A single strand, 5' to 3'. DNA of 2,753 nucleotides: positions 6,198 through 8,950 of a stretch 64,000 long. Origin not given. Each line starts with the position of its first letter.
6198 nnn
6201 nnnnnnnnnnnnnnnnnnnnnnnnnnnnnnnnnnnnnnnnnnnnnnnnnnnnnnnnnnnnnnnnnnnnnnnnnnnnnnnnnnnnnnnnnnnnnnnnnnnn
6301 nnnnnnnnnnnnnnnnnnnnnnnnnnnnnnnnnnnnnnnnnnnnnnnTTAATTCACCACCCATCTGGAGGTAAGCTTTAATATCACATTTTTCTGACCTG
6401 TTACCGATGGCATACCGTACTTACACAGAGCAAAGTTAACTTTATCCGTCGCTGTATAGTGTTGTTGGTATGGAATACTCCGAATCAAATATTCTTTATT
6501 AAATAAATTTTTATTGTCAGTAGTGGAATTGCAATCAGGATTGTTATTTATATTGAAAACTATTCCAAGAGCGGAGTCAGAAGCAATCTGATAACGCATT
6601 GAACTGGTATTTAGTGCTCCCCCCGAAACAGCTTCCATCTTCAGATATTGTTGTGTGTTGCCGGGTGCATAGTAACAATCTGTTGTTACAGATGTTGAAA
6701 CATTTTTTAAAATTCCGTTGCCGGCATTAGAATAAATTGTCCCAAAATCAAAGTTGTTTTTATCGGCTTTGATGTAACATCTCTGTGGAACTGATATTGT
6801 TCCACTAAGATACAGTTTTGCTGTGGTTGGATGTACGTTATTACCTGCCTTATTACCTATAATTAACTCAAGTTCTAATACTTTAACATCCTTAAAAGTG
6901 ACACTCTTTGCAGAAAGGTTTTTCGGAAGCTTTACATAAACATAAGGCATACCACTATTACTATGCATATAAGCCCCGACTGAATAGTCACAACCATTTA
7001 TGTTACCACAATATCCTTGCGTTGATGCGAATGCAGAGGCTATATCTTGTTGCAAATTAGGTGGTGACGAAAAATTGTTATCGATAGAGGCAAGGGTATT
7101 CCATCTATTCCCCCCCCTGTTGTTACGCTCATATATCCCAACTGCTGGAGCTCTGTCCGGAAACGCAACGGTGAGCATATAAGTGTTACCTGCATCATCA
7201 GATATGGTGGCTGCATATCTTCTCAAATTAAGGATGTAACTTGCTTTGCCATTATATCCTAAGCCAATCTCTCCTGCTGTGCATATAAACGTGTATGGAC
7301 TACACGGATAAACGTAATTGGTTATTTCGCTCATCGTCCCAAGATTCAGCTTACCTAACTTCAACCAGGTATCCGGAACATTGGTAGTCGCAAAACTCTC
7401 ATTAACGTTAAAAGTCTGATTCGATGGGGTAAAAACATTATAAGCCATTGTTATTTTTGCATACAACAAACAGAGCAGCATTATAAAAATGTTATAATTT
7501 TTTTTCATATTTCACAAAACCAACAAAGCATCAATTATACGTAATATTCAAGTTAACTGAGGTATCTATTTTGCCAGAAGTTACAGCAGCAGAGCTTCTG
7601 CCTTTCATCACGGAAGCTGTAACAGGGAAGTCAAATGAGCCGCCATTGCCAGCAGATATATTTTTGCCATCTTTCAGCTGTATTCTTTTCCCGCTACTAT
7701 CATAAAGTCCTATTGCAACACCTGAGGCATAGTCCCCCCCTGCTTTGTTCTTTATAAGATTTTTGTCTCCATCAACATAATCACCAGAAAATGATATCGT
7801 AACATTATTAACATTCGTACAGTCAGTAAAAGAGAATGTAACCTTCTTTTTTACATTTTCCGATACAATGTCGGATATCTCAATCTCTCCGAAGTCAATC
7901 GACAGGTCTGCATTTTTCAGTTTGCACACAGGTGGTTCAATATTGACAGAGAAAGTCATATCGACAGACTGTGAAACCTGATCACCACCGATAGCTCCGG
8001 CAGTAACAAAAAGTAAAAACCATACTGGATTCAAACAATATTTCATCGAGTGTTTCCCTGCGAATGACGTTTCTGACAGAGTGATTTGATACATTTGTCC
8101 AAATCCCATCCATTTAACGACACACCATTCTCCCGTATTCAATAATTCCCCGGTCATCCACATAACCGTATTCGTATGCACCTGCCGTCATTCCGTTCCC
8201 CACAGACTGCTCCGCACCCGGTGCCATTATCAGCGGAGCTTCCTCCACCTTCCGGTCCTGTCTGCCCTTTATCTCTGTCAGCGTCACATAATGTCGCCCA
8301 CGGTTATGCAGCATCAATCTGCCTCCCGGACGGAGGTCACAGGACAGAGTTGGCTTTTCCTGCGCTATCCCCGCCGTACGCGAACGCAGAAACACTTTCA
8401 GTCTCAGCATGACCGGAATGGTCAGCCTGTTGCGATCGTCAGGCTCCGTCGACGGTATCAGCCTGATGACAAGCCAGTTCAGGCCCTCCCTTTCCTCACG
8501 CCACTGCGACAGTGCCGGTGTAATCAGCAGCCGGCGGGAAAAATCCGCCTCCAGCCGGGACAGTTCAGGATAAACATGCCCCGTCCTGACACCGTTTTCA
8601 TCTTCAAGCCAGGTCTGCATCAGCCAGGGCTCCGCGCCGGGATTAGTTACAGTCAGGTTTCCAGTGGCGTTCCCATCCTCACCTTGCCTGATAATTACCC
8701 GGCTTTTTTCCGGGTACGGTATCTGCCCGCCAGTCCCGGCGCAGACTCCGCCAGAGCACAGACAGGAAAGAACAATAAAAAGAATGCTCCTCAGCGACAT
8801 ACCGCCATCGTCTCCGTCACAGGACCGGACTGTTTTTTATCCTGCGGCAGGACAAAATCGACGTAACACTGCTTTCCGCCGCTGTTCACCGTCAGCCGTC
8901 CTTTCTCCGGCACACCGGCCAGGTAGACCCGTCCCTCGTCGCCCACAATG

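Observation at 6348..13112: Seven-gene chaperone-usher operon with 987P/CS18-type architecture, including a truncated chaperone-like gene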

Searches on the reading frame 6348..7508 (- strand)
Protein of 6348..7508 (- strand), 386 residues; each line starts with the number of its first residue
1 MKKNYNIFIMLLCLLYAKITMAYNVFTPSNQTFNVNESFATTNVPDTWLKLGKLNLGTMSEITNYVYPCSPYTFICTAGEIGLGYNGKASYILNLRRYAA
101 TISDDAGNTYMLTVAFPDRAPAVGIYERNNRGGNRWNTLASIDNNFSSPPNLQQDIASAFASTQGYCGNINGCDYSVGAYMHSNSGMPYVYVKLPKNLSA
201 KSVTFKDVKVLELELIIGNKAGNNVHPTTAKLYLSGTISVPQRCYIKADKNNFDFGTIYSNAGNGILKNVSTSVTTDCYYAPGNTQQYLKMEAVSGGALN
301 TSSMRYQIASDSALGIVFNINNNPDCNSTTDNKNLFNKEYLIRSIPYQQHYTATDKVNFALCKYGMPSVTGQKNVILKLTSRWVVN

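Call 3: search_protein_families(library=pfam, proteins=[window:6348-7508:-], max_evalue=0.01)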
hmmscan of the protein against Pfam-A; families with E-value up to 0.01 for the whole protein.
window:6348-7508:- (386 aa): 2 families
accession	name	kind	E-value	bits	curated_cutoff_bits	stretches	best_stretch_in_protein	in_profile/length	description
PF00419.26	Fimbrial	-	6.9e-05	23.6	25.6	1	234-343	3-107/151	Fimbrial protein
PF23779.1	Baseplate_Tube_p140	-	0.00011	21.8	27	1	234-313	183-262/298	Bacteriophage Baseplate Tube Protein Family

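Call 6: search_protein_families(library=ncbifam, proteins=[window:6348-7508:-], max_evalue=0.01)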
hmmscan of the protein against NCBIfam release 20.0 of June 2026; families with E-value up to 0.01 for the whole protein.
window:6348-7508:- (386 aa): 0 families

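Call 46: find_homologous_proteins(query=window:6348-7508:-, max_evalue=0.001)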
Query window:6348-7508:- (386 aa): 134 proteins with E <= 0.001 among 1700 candidates; the best 120 are listed.
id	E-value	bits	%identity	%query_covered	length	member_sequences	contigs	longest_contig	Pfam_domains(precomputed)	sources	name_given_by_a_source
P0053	1.4e-257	872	100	100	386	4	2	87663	-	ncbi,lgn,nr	ncbi:hypothetical protein QWO07_004096 [Escherichia coli]|nr:hypothetical protein [Escherichia coli]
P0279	1.4e-255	865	99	100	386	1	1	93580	-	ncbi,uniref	ncbi:hypothetical protein [Escherichia coli]|uniref:hypothetical protein n=1 Tax=Escherichia coli Ta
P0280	1.8e-251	852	100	98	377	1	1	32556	-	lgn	-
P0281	1.1e-235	800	90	100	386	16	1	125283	PF23779.2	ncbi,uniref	ncbi:hypothetical protein [Escherichia albertii]|uniref:hypothetical protein n=1 Tax=Escherichia alb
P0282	6.2e-180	616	72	100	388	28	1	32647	-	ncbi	-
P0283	1.2e-178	612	71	99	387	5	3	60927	-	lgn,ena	-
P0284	1.4e-177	609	70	99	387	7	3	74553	-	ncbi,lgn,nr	ncbi:hypothetical protein K4C27_003776 [Escherichia coli]|nr:hypothetical protein [Escherichia coli]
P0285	4.0e-174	597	69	100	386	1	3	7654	-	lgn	-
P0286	1.0e-166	573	65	100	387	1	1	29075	-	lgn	-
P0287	3.8e-166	571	66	96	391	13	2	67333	-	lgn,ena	-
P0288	1.5e-165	569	65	100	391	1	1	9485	-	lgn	-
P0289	1.0e-164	566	65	96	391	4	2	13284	-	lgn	-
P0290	2.2e-164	565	65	96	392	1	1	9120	-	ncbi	-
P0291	9.4e-164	563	66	99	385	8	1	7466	-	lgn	-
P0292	4.5e-163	561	65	100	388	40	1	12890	-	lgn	-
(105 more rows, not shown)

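Call 58: predict_structure(alignment_id=A3)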
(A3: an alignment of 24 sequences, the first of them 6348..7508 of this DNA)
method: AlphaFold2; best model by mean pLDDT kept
length: 386 residues; sequences in the alignment: 24
mean_pLDDT: 86.1   pTM: 0.77
mean pLDDT of the five models: 86.1, 85.1, 83.4, 83.4, 82.7
residues with pLDDT >= 90: 207; 70-90: 141; 50-70: 23; < 50: 15
segments of 3 or more residues with pLDDT < 50: 1-4, 14-22
pLDDT, mean of each block of 10 residues (from residue 1): 49 43 72 93 90 94 85 92 78 95 87 94 90 83 86 90 73 83 95 84 94 92 87 95 91 87 90 94 91 88 86 90 84 82 92 94 88 89 84
secondary structure, 60 per line:
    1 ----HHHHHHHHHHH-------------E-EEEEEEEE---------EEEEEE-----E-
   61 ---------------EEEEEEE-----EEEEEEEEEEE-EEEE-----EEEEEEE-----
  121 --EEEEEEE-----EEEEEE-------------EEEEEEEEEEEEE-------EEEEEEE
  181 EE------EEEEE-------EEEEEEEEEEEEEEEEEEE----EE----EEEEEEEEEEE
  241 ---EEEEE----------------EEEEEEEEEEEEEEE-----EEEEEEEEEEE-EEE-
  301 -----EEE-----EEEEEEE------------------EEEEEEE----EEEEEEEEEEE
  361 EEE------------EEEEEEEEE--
elements in order: H5-15 E31-38 E48-53 E76-82 E88-98 E100-103 E109-115 E123-129 E135-140 E154-166 E174-182 E189-193 E201-219 E230-240 E244-248 E265-279 E285-295 E297-299 E306-308 E314-320 E339-345 E350-363 E376-384

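Call 62: fold_search(model_id=the predicted structure, library=pdb)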
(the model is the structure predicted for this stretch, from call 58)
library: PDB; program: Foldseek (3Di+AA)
matches with E <= 10: 1368; with E <= 0.001: 36
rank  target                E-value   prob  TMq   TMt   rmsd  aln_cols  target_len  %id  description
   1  5afo_A                9.4e-09  1.00  0.38  0.41  11.4       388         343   10  Long Polar Fimbriae adhesin LpfD from the adherent invasive E. coli strain LF82 (released 2015-08-05)
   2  5jr4_A                6.8e-08  1.00  0.18  0.24  20.5       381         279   10  Crystal structure of FimH A27V/V163A from E. coli UTI89 bound to FimG N-terminal extension (released 2017-02-22)
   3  6cd2_B                1.9e-07  1.00  0.27  0.32  15.7       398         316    9  Crystal structure of the PapC usher bound to the chaperone-adhesin PapD-PapG (released 2018-10-03)
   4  1qun_B                2.1e-07  1.00  0.25  0.33  15.0       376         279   10  X-RAY STRUCTURE OF THE FIMC-FIMH CHAPERONE ADHESIN COMPLEX FROM UROPATHOGENIC E.COLI (released 1999-08-31)
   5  1kiu_B                4.9e-07  1.00  0.24  0.32  15.3       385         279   11  FimH adhesin Q133N mutant-FimC chaperone complex with methyl-alpha-D-mannose (released 2002-06-05)
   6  7lhg_G                5.7e-07  1.00  0.37  0.44  12.1       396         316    9  Cryo-EM structure of E. coli P pilus tip assembly intermediate PapC-PapD-PapK-PapG in the first conformation (released 2021-08-11)
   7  3rfz_A                5.7e-07  1.00  0.25  0.32  15.2       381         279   10  Crystal structure of the FimD usher bound to its cognate FimC:FimH substrate (released 2011-06-01)
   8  7szo_H                7.3e-07  1.00  0.24  0.31  17.4       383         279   11  Structure of a bacterial fimbrial tip containing FocH (released 2021-12-29)
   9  5jqi_B                8.6e-07  1.00  0.23  0.30  14.7       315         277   11  Crystal structure of FimH A62S from E. coli UTI89 bound to FimG N-terminal extension (released 2017-02-22)
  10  5jqi_F                9.5e-07  1.00  0.21  0.28  17.6       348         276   13  Crystal structure of FimH A62S from E. coli UTI89 bound to FimG N-terminal extension (released 2017-02-22)
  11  3jwn_H                1.1e-06  1.00  0.22  0.28  17.5       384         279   12  Complex of FimC, FimF, FimG and FimH (released 2010-06-16)
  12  6k73_D                1.5e-05  1.00  0.23  0.26  18.8       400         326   10  Chaperone-tip adhesin complex is vital for synergistic activation of CFA/I fimbriae biogenesis (released 2020-06-10)
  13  8v3j_A                1.7e-05  1.00  0.21  0.25  16.5       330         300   11  Structure-Based Engineering of a Highly Immunogenic, Conformationally Stabilized FimH Antigen for a Urinary Tract Infe (released 2025-02-05)
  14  6k73_C                1.8e-05  0.99  0.21  0.24  19.2       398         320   11  Chaperone-tip adhesin complex is vital for synergistic activation of CFA/I fimbriae biogenesis (released 2020-06-10)
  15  5cyl_C                3.1e-05  1.00  0.28  0.30  14.6       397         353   12  Crystal structure of the CupB6 tip adhesin from Pseudomonas aeruginosa (released 2016-10-05)
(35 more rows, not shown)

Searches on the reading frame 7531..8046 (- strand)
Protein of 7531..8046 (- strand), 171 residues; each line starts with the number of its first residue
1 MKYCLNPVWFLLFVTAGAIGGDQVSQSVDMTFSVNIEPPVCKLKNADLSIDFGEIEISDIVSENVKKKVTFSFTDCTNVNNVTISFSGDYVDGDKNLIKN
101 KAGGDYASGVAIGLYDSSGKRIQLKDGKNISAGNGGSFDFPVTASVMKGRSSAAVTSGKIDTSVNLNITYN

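Call 27: list_cluster_members(proteins=[L006:8654-9241:+, L006:10465-12972:+, L006:14280-15431:+, window:7531-8046:-, window:11749-12453:-, window:7531-8094:-])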
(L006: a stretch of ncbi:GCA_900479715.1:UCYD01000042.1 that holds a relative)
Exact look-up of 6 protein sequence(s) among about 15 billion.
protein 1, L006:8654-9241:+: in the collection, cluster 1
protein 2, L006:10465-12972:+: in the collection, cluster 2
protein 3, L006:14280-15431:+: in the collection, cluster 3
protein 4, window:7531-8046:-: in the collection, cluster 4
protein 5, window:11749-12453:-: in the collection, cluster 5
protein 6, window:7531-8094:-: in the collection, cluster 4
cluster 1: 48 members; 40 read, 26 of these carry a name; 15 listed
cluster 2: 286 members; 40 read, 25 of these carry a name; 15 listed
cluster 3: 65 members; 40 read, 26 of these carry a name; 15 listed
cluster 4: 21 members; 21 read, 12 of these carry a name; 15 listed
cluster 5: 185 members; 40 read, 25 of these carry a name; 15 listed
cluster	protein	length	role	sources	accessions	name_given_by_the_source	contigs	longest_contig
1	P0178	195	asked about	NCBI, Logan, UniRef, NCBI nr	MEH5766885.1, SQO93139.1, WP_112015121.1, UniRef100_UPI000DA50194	putative fimbrial-like adhesin protein [Escherichia coli] | fimbrial protein n=1 Tax=Escherichia coli TaxID=562 RepID=UPI000DA50194 | fimbrial protein [Escherichia coli]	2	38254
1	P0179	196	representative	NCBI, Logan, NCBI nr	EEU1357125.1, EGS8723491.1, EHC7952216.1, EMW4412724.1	type 1 fimbrial protein [Escherichia coli]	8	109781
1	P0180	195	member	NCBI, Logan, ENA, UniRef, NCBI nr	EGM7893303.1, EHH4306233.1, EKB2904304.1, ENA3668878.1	type 1 fimbrial protein [Escherichia coli] | fimbrial protein n=1 Tax=Escherichia coli TaxID=562 RepID=UPI0004D63EAF | fimbrial protein [Escherichia coli]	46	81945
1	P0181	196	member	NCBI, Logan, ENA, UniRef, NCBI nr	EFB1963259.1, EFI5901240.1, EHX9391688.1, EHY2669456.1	fimbrial protein [Escherichia coli] | fimbrial protein n=1 Tax=Escherichia coli TaxID=562 RepID=UPI0002C9D746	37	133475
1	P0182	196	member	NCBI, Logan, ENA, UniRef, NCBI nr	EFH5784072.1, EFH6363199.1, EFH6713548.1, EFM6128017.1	fimbrial-like adhesin protein [Escherichia coli] | fimbrial protein n=1 Tax=Escherichia coli TaxID=562 RepID=UPI0010CB888D | fimbrial protein [Escherichia coli]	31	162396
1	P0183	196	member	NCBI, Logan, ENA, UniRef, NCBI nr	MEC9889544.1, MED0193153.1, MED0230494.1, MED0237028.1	fimbrial protein [Escherichia marmotae] | fimbrial protein n=1 Tax=Escherichia coli TaxID=562 RepID=UPI00126117F5 | fimbrial protein [Escherichia coli]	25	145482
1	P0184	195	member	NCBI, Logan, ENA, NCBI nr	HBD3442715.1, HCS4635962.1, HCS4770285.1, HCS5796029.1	TPA: type 1 fimbrial protein [Escherichia coli] | type 1 fimbrial protein [Escherichia coli]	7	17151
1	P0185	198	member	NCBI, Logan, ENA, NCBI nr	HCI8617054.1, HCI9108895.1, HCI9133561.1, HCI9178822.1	TPA: type 1 fimbrial protein [Escherichia coli] | type 1 fimbrial protein [Escherichia coli]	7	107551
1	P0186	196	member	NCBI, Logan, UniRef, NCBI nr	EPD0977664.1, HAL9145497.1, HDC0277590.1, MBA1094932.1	fimbrial protein [Escherichia coli] | fimbrial protein n=1 Tax=Escherichia coli TaxID=562 RepID=UPI0009428342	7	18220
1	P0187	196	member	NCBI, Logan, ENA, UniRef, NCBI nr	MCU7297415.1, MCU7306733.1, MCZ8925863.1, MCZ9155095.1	fimbrial protein [Escherichia albertii] | fimbrial protein n=1 Tax=Escherichia albertii TaxID=208962 RepID=UPI001A128A68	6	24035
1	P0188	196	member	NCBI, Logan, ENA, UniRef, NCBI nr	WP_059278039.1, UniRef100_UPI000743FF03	fimbrial protein [Escherichia albertii] | fimbrial protein n=1 Tax=Escherichia albertii TaxID=208962 RepID=UPI000743FF03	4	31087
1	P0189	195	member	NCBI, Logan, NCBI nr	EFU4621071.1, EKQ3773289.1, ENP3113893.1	type 1 fimbrial protein [Escherichia coli]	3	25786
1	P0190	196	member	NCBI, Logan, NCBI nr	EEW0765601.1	type 1 fimbrial protein [Escherichia albertii]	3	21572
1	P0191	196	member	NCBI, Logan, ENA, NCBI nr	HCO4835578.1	TPA: type 1 fimbrial protein [Escherichia coli] | type 1 fimbrial protein [Escherichia coli]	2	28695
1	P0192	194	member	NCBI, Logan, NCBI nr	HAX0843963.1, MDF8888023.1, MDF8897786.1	TPA: type 1 fimbrial protein [Escherichia coli] | fimbrial protein [Escherichia coli]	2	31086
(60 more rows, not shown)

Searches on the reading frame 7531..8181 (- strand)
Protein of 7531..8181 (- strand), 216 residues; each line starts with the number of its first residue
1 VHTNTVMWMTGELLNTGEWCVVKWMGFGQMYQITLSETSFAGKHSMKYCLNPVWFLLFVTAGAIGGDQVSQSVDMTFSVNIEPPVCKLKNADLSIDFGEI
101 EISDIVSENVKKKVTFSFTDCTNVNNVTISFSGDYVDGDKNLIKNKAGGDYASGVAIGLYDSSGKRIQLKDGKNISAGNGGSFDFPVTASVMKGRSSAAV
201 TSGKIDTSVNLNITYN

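Call 3: search_protein_families(library=pfam, proteins=[window:7531-8181:-], max_evalue=0.01)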
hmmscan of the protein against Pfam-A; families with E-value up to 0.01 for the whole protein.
window:7531-8181:- (216 aa): 1 family
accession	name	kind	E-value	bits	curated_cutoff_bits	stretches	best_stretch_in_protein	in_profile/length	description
PF00419.26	Fimbrial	-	1.8e-14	54.7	25.6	1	76-216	2-151/151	Fimbrial protein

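Call 6: search_protein_families(library=ncbifam, proteins=[window:7531-8181:-], max_evalue=0.01)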
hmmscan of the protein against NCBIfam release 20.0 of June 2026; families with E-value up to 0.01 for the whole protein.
window:7531-8181:- (216 aa): 10 families
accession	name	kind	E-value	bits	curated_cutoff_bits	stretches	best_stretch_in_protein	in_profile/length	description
NF011833.0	PRK15305.1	equivalog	3e-10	39.5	329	1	73-216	202-353/353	fimbrial protein StkG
NF011752.0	PRK15205.1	equivalog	9.3e-10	38.6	169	1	46-216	3-176/176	long polar fimbrial protein LpfE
NF011796.0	PRK15263.1-2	equivalog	1.3e-09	38.2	213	1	61-216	22-193/193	putative fimbrial protein StaE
NF011756.0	PRK15209.1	equivalog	5.5e-07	29.3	221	1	115-216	75-174/174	long polar fimbrial major subunit LpfA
NF052362.1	FimF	equivalog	2.6e-05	23.8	200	1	117-215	73-174/175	type 1 fimbrial adaptor subunit FimF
NF007270.0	PRK09723.1-4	equivalog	3.6e-05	22.8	408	1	92-157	279-346/422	putative fimbrial-like adhesin protein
NF011738.0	PRK15191.1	equivalog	0.00044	20.1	238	1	121-211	76-167/172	fimbrial protein BcfF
NF052361.1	FimI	equivalog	0.00093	18.9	300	1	58-174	12-138/179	type 1 fimbrial minor subunit FimI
NF011816.0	PRK15288.1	equivalog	0.0012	18.5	253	1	74-171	28-131/176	putative minor fimbrial subunit StfG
NF011797.0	PRK15263.1-3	equivalog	0.0027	17.4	206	0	71-126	33-94/204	fimbrial-like protein YadL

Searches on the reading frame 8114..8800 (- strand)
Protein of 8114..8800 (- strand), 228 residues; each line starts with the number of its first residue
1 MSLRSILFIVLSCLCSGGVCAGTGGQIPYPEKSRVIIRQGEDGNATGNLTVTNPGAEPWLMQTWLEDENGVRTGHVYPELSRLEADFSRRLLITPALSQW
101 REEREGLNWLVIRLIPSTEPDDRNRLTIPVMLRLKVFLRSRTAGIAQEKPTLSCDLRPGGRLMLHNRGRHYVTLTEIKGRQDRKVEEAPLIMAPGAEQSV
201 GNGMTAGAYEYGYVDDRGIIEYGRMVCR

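Call 3: search_protein_families(library=pfam, proteins=[window:8114-8800:-], max_evalue=0.01)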
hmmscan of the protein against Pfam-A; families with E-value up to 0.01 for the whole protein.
window:8114-8800:- (228 aa): 1 family
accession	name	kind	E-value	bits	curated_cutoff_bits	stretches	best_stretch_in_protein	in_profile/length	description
PF00345.26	PapD_N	-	2.3e-14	53.9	23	1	31-139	5-121/126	Pili and flagellar-assembly chaperone, PapD N-terminal domain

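Call 6: search_protein_families(library=ncbifam, proteins=[window:8114-8800:-], max_evalue=0.01)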
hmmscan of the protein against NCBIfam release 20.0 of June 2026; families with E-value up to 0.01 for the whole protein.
window:8114-8800:- (228 aa): 13 families
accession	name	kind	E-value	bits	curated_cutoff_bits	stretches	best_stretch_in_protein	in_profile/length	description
NF011742.0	PRK15195.1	equivalog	1.7e-11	43.8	327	1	7-221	15-222/230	type 1 fimbria chaperone FimC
NF011813.0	PRK15285.1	equivalog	3.9e-11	43.1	447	1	26-203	25-209/250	fimbrial chaperone StfD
NF011755.1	PRK15208.1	exception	7.5e-10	38.6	360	1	34-197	26-191/225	long polar fimbrial biogenesis chaperone LpfB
NF011790.0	PRK15254.1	equivalog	1.7e-09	37.3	370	1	46-227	41-233/247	fimbrial chaperone protein StdC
NF011827.0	PRK15299.1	equivalog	1.6e-08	34.2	375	1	10-209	9-208/227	fimbrial chaperone protein StiB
NF011764.0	PRK15218.1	equivalog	1e-07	31.5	372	1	77-218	73-215/226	fimbrial assembly chaperone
NF011805.0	PRK15274.1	equivalog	1.7e-06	27.6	417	1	30-142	30-144/257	putative periplasmic fimbrial chaperone protein SteC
NF011782.0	PRK15246.1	equivalog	6.1e-06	25.5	277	1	45-218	45-230/252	fimbrial assembly chaperone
NF011818.0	PRK15290.1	equivalog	6.5e-06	25.7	317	1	50-167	58-183/243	fimbrial chaperone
NF011758.0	PRK15211.1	equivalog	6.5e-05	22.2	248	1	48-218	42-222/230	fimbrial chaperone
NF011770.1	PRK15224.1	exception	9.9e-05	22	475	1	34-122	45-133/246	pili assembly chaperone SafB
NF011823.0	PRK15295.1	equivalog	0.00027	20.3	309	1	44-150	35-144/227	fimbrial assembly chaperone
NF007398.0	PRK09926.1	equivalog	0.0083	15.7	285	0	47-141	43-149/246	fimbrial chaperone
